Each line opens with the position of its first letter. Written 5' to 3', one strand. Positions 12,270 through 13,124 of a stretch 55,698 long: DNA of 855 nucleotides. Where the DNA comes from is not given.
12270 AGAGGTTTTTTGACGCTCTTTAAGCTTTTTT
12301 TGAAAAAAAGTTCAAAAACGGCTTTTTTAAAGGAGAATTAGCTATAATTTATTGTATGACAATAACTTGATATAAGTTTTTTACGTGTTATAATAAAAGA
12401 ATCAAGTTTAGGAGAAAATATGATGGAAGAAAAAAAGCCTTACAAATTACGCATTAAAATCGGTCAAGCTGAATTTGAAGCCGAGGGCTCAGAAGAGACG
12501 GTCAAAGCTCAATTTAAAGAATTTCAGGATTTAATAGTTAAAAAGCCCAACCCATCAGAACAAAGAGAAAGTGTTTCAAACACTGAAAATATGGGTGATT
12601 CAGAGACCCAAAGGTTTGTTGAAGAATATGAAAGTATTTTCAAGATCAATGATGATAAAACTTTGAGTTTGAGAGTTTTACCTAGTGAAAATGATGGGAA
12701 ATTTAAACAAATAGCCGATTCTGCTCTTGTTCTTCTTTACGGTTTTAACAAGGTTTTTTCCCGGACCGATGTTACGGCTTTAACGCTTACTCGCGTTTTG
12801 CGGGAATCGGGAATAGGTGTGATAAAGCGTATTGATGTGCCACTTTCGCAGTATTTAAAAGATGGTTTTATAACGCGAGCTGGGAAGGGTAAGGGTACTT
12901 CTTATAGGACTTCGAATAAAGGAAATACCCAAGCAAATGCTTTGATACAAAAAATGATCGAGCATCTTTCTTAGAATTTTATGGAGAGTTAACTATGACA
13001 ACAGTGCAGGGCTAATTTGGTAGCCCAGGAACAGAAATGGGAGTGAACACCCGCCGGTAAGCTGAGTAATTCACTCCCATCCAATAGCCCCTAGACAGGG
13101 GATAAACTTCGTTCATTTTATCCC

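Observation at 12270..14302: Self-contained low-GC two-gene cassette inserted between nrdJ and an SDR gene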

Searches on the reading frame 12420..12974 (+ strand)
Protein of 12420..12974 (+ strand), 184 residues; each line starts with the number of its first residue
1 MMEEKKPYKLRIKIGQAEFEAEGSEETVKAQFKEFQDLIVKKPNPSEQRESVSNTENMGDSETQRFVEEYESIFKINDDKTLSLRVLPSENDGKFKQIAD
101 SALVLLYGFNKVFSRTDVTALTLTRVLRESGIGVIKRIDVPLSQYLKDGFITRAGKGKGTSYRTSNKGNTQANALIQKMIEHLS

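Call 4: search_protein_families(library=pfam, proteins=[window:12420-12974:+], max_evalue=1)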
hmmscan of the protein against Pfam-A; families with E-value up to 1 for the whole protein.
window:12420-12974:+ (184 aa): 1 family
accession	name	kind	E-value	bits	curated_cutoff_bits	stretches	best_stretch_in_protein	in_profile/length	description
PF10484.15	MRP-S23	-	0.095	13.4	22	1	37-75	66-106/128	Mitochondrial ribosomal protein S23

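Call 5: search_protein_families(library=padloc, proteins=[window:12420-12974:+], max_evalue=1)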
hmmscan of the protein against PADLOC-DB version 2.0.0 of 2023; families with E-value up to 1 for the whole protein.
window:12420-12974:+ (184 aa): 0 families

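Call 6: search_protein_families(library=ncbifam, proteins=[window:12420-12974:+], max_evalue=1)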
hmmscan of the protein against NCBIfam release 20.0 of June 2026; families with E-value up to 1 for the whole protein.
window:12420-12974:+ (184 aa): 0 families

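Call 7: search_protein_families(library=phrogs, proteins=[window:12420-12974:+], max_evalue=1)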
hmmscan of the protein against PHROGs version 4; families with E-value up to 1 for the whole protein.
window:12420-12974:+ (184 aa): 0 families

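Call 9: find_homologous_proteins(query=window:12420-12974:+)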
Query window:12420-12974:+ (184 aa): 2 proteins with E <= 0.001 among 55 candidates.
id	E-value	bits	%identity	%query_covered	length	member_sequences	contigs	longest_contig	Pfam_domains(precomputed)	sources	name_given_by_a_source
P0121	2.0e-111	387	100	99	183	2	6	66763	-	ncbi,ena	-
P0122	2.7e-15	75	29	96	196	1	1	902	-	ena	-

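Call 18: search_solved_structures(query=window:12420-12971:+, max_evalue=10)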
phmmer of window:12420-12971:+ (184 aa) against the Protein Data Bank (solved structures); distinct sequences matched with E-value up to 10: 2.
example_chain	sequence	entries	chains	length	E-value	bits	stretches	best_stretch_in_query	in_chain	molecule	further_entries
1wmi_A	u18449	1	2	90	0.55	13.7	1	28-85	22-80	hypothetical protein PHS013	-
5cul_A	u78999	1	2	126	1.8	12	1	114-151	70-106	Translocation protein in type III secretion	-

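Call 20: find_encoding_contigs(protein=P0121, flank=8000, max_places=6)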
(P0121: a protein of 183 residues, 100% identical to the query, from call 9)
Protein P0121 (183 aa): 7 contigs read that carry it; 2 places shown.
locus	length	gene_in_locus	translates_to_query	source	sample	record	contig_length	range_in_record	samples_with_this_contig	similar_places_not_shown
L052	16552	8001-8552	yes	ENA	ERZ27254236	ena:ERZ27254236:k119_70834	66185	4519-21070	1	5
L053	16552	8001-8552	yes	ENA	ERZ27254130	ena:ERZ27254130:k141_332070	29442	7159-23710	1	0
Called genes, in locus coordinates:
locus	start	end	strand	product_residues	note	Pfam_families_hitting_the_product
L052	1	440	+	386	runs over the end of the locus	PF00266:Aminotran_5, PF01212:Beta_elim_lyase (weak)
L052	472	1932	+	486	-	-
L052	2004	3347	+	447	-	PF00342:PGI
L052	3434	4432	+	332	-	-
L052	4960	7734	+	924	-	PF08471:Ribonuc_red_2_N, PF02867:Ribonuc_red_lgC, PF12637:TSCPD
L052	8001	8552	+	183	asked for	-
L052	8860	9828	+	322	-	-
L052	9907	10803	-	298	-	PF01073:3Beta_HSD, PF01370:Epimerase, PF02719:Polysacc_synt_2 (weak), PF04321:RmlD_sub_bind (weak), PF05368:NmrA, PF07993:NAD_binding_4 (faint), PF13460:NAD_binding_10, PF16363:GDP_Man_Dehyd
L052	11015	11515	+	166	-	-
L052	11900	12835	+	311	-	PF01370:Epimerase, PF13460:NAD_binding_10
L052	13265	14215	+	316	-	PF03279:Lip_A_acyltrans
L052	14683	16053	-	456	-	PF03364:Polyketide_cyc (weak), PF01370:Epimerase, PF08338:DUF1731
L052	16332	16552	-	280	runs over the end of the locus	PF01936:NYN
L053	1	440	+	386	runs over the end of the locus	PF00266:Aminotran_5, PF01212:Beta_elim_lyase (weak)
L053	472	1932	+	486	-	-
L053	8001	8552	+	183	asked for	-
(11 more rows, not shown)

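Call 25: search_protein_families(library=pfam, alignment_id=A2, max_evalue=0.001)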
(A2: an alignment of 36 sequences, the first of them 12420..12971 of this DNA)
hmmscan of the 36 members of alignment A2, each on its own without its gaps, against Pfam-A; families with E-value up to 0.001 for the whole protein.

A. member 1, window:12420-12971:+ (184 aa): 0 families

B. families by the number of members that match (of 36 scanned): 26 families (the first 25 are shown)
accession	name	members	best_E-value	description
PF00717.28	Peptidase_S24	8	2.1e-29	Peptidase S24-like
PF01726.22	LexA_DNA_bind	5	6.3e-10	LexA DNA binding domain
PF20137.4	DUF6527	2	4.9e-25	Family of unknown function (DUF6527)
PF00580.27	UvrD-helicase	2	5.5e-23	UvrD/REP helicase N-terminal domain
PF13245.12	AAA_19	2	2.3e-16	AAA domain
PF13361.12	UvrD_C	2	1.3e-11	UvrD-like helicase C-terminal domain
PF01443.25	Viral_helicase1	2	1.6e-08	Viral superfamily 1 RNA helicase core domain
PF20590.3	DUF6791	1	1.6e-57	Domain of unknown function (DUF6791)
PF01935.23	DUF87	1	6.4e-31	Helicase HerA, central domain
PF13358.12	DDE_3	1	2.1e-27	DDE superfamily endonuclease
PF02452.23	PemK_toxin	1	4.2e-22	PemK-like, MazF-like toxin of type II toxin-antitoxin system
PF01381.28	HTH_3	1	2.7e-13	Helix-turn-helix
PF05872.18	HerA_C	1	8.3e-13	Helicase HerA-like C-terminal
PF06114.19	Peptidase_M78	1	1e-12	IrrE N-terminal-like domain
PF00899.27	ThiF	1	1.1e-10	ThiF family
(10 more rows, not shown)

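Call 28: search_protein_representatives(protein=window:12420-12971:+)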
Query: 184 residues. Proteins with E-value up to 0.001 (for the whole library): 588; up to 1e-10: 250; up to 1e-30: 1. The best 150 are listed.
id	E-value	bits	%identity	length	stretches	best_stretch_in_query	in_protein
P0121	6.4e-112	387.4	100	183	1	2-184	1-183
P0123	2.8e-27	112.2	41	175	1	4-182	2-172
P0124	4.0e-25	105.2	38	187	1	8-180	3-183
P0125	1.1e-23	100.5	41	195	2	68-178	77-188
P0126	1.8e-23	99.8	37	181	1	7-180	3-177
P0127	7.0e-22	94.7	35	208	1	9-181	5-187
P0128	9.3e-22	94.3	39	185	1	7-179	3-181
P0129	4.7e-21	92.0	38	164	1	12-183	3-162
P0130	1.8e-20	90.1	37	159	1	20-175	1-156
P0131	2.1e-20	89.9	41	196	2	70-183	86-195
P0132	2.3e-20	89.7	40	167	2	73-180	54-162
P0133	2.7e-20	89.5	41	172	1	5-177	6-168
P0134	3.4e-20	89.2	39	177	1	7-179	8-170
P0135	3.9e-20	89.0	38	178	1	7-180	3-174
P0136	6.4e-20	88.3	33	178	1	7-182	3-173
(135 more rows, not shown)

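Call 35: find_homologous_proteins(query=A3)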
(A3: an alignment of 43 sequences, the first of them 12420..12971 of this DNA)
Query A3 (43 sequences) (184 aa, profile of the alignment): 98 proteins with E <= 0.001 among 4233 candidates.
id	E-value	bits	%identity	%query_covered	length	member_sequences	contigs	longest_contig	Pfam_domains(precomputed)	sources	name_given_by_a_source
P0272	9.0e-56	207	31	96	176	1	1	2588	-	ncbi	-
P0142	9.7e-55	203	33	96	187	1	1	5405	-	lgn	-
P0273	1.2e-54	203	35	96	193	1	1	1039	-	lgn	-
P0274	4.5e-54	201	36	96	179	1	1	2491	-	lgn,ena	-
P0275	2.1e-53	199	32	96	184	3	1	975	-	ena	-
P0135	4.2e-53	198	34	96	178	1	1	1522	-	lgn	-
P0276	5.4e-53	198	33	96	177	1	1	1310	-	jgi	jgi:hypothetical protein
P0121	1.2e-51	193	100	99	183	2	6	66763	-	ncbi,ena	-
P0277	1.2e-50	190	36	94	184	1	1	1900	-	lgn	-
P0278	3.9e-49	185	34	90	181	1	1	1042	-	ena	-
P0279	4.1e-49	185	35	97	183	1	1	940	-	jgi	jgi:hypothetical protein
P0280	4.2e-49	185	30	96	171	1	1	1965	-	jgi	jgi:hypothetical protein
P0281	4.2e-49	185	32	96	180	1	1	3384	-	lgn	-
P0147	4.9e-49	185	35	96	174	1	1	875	-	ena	-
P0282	2.5e-48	182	33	94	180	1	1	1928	-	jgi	jgi:hypothetical protein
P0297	1.9e-44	170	28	95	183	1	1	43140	-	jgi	jgi:hypothetical protein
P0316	6.1e-37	145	29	93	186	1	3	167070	-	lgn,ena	-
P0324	1.5e-35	141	30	95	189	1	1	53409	-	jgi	jgi:hypothetical protein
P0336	2.9e-33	133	26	95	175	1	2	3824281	-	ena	-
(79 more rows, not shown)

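Call 36: find_encoding_contigs(protein=P0336, flank=5000, max_places=2)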
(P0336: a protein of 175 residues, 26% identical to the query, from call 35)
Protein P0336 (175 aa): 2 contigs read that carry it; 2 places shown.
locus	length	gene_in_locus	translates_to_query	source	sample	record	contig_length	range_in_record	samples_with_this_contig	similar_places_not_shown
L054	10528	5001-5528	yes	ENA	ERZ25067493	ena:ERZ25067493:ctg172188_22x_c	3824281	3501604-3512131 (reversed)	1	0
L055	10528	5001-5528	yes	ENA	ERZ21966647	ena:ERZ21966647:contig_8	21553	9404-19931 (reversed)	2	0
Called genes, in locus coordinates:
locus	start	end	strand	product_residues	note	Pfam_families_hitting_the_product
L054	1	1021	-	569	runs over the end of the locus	PF01011:PQQ, PF13360:PQQ_2, PF13570:Beta-prop_ACSF4 (faint), PF13360:PQQ_2, PF01011:PQQ (weak)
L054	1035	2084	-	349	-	PF00034:Cytochrom_C (weak), PF13442:Cytochrome_CBB3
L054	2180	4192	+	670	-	PF00246:Peptidase_M14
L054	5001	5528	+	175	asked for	-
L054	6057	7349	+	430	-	PF01979:Amidohydro_1, PF07969:Amidohydro_3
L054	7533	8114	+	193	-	-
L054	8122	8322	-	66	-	-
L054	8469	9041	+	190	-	PF01230:HIT, PF11969:DcpS_C (weak)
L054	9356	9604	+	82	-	-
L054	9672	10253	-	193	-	PF14534:DUF4440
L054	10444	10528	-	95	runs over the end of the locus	PF03992:ABM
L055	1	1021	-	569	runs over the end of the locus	PF01011:PQQ, PF13360:PQQ_2, PF13570:Beta-prop_ACSF4 (faint), PF13360:PQQ_2, PF01011:PQQ (weak)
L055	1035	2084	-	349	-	PF00034:Cytochrom_C (weak), PF13442:Cytochrome_CBB3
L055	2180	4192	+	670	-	PF00246:Peptidase_M14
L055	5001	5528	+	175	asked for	-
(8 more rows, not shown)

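Call 37: find_encoding_contigs(protein=P0316, flank=5000, max_places=2)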
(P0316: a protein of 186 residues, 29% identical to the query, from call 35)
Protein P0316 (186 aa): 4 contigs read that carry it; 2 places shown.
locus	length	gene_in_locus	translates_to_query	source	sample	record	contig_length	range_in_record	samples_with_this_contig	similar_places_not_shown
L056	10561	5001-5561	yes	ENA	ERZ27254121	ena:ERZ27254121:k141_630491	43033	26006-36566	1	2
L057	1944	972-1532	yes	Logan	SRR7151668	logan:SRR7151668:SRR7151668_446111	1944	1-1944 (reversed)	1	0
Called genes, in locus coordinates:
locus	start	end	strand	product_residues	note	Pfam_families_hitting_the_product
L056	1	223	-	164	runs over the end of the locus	PF14367:DUF4411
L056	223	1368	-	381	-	PF06114:Peptidase_M78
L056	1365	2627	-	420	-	-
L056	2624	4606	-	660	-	PF12161:HsdM_N, PF02384:N6_Mtase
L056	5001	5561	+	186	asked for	-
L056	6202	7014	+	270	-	PF06314:ADC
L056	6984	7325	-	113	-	-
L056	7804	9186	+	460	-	PF04966:OprB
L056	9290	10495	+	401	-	PF02771:Acyl-CoA_dh_N, PF02770:Acyl-CoA_dh_M, PF00441:Acyl-CoA_dh_1, PF08028:Acyl-CoA_dh_2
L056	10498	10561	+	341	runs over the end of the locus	PF05951:Peptidase_M15_2, PF08291:Peptidase_M15_3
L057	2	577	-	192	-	?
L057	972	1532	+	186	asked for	-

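Call 38: find_encoding_contigs(protein=P0324, flank=5000, max_places=2)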
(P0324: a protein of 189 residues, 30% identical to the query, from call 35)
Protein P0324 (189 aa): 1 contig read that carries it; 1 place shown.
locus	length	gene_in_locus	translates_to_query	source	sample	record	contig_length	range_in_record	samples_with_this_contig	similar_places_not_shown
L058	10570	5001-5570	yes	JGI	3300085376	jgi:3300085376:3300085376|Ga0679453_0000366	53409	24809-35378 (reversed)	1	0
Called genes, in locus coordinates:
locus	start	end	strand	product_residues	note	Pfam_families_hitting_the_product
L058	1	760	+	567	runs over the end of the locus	PF02310:B12-binding, PF04055:Radical_SAM, PF13282:DUF4070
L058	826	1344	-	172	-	PF00293:NUDIX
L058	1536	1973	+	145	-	PF03965:Penicillinase_R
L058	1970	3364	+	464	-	PF01435:Peptidase_M48 (faint), PF05569:Peptidase_M56, PF03544:TonB_C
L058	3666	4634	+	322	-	PF12760:Zn_ribbon_IS1595, PF12762:DDE_Tnp_IS1595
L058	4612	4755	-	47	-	-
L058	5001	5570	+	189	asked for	-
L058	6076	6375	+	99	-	-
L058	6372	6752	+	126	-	PF01381:HTH_3 (weak)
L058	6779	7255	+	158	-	-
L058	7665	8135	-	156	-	PF14534:DUF4440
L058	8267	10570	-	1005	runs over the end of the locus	PF00128:Alpha-amylase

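Call 39: find_encoding_contigs(protein=P0297, flank=5000, max_places=2)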
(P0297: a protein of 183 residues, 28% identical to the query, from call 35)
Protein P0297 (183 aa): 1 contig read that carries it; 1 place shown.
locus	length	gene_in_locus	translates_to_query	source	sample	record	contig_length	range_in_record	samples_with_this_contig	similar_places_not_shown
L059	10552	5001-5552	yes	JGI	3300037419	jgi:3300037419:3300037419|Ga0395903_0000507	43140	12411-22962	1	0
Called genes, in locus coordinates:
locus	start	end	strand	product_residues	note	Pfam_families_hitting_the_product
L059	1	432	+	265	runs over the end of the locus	-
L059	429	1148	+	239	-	-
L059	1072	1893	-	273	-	PF04116:FA_hydroxylase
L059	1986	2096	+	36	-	-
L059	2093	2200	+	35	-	-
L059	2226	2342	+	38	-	-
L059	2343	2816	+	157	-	-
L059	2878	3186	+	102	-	-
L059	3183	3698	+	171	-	PF05838:Glyco_hydro_108, PF09374:PG_binding_3 (weak)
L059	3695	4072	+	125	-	-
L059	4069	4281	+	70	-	-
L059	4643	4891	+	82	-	-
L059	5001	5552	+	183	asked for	-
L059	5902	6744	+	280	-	PF03400:DDE_Tnp_IS1 (weak)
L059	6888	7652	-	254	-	PF12686:DUF3800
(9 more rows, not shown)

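Call 52: predict_structure(alignment_id=A3)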
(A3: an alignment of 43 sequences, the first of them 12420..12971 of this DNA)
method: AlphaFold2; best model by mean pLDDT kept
length: 184 residues; sequences in the alignment: 43
mean_pLDDT: 91.0   pTM: 0.68
mean pLDDT of the five models: 91.0, 90.9, 90.7, 90.2, 89.9
residues with pLDDT >= 90: 147; 70-90: 18; 50-70: 17; < 50: 2
segments of 3 or more residues with pLDDT < 50: none
pLDDT, mean of each block of 10 residues (from residue 1): 84 94 96 94 59 55 87 96 97 98 98 96 98 96 98 95 98 97 94
secondary structure, 60 per line:
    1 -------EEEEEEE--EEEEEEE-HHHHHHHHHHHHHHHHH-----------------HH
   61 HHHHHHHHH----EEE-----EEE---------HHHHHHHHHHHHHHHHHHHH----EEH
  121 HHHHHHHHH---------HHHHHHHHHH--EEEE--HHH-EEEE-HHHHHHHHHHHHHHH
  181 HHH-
elements in order: E8-14 E17-23 H25-41 H59-69 E74-76 E82-84 H94-113 H120-129 H139-148 E151-154 E161-164 H166-183

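Call 55: find_related_loci(query=A4, collection=viral_contigs, flank=3000)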
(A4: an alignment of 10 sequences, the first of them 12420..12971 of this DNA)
Query A4 (184 aa) in viral_contigs; peptide patterns used: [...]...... (x = any residue, [..] = any of these).
167 stretches matched a pattern; 2 encode a relative of the query (tblastn E <= 1e-3); 2 distinct loci.
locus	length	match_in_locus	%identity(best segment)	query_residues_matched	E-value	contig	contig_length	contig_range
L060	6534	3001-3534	28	7-180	9e-15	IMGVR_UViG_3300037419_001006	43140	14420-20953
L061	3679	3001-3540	29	8-172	1e-14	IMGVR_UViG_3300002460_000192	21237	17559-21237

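Call 57: find_related_loci(query=A4, collection=metagenome_contigs, flank=3000)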
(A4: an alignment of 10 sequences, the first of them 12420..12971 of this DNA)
Query A4 (184 aa) in metagenome_contigs; peptide patterns used: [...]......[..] (x = any residue, [..] = any of these).
599 stretches matched a pattern (row limit reached: there are more); 164 encode a relative of the query (tblastn E <= 1e-3); the best 80 are kept; 80 distinct loci.
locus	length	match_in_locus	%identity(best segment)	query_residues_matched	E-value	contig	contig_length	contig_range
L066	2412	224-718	33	9-172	1e-21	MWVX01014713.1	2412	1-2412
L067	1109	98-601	33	9-183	2e-21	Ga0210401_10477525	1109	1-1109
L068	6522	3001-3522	31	8-180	6e-21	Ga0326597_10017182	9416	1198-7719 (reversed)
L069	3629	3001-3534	31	9-179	2e-20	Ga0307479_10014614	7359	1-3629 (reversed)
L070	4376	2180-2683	30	9-183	3e-20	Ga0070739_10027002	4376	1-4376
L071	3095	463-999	31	8-184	4e-20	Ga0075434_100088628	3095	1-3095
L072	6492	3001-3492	30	9-179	5e-20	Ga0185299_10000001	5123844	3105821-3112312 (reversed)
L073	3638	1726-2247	33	1-180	7e-20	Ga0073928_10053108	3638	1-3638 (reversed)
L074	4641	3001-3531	30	3-183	6e-20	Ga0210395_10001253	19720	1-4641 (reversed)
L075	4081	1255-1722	32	7-172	1e-19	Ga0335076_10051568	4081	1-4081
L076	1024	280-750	31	9-179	7e-20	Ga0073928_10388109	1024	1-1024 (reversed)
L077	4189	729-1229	29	8-184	2e-19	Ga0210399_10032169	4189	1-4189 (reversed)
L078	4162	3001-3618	28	2-181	2e-19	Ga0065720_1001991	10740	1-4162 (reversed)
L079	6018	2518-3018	30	7-184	3e-19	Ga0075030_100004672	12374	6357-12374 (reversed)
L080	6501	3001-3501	30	7-184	3e-19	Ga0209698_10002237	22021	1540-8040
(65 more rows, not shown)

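Call 73: search_protein_families(library=pfam, alignment_id=A6, max_evalue=0.001)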
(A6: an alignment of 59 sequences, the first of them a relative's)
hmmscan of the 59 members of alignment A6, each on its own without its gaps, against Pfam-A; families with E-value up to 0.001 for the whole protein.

A. member 1, L054:5738-5974:+ (79 aa): 0 families

B. families by the number of members that match (of 59 scanned): 44 families (the first 25 are shown)
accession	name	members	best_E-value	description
PF03400.19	DDE_Tnp_IS1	9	2.5e-09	IS1 transposase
PF13610.12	DDE_Tnp_IS240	8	8.8e-10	DDE domain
PF12686.12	DUF3800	3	3.1e-15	Protein of unknown function (DUF3800)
PF13936.12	HTH_38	3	4.1e-06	Helix-turn-helix domain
PF13384.12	HTH_23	3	2.9e-05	Homeodomain-like domain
PF13542.12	HTH_Tnp_ISL3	2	5.2e-05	Helix-turn-helix domain of transposase family ISL3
PF03824.22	NicO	2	6.7e-05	High-affinity nickel-transport protein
PF13551.12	HTH_29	2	0.0002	Winged helix-turn helix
PF04551.19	GcpE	1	2.3e-113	GcpE protein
PF01614.24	IclR_C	1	1.4e-41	Bacterial transcriptional regulator IclR C-terminal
PF01145.31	Band_7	1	5.7e-38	SPFH domain / Band 7 family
PF01979.26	Amidohydro_1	1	2.2e-34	Amidohydrolase family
PF13335.12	Mg_chelatase_C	1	4.7e-34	Magnesium chelatase, subunit ChlI C-terminal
PF00005.33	ABC_tran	1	7.5e-33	ABC transporter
PF02663.19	FmdE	1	5.6e-31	FmdE, Molybdenum formylmethanofuran dehydrogenase operon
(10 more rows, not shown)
